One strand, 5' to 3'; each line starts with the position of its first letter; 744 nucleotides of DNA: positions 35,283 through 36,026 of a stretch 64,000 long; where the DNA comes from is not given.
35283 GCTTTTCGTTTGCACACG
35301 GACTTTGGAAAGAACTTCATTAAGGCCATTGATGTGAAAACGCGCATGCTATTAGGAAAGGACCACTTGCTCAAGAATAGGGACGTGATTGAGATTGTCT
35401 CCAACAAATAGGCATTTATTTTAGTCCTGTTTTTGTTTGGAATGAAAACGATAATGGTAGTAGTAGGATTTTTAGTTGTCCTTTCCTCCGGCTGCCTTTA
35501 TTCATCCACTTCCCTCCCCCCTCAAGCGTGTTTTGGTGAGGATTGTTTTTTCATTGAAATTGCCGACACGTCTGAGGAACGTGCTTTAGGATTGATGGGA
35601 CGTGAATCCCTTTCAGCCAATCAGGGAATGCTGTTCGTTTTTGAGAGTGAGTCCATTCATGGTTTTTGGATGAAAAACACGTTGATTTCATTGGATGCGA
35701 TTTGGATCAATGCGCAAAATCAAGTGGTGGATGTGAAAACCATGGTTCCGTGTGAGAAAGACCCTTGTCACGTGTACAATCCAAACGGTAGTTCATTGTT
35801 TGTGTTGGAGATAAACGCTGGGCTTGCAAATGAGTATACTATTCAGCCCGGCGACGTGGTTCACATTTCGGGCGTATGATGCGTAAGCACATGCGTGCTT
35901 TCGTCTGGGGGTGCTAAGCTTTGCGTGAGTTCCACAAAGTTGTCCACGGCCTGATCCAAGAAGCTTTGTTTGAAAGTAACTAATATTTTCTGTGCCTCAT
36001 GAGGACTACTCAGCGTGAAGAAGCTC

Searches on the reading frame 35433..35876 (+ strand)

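Call 10: search_protein_families(library=pfam, proteins=[window:35433-35876:+], max_evalue=0.01)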
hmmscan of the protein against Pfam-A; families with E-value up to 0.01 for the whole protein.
window:35433-35876:+ (148 aa): 1 family
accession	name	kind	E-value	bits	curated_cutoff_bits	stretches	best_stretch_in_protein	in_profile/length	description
PF02643.20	DUF192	-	1.1e-32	112.4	27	1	41-145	3-96/96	Uncharacterized ACR, COG1430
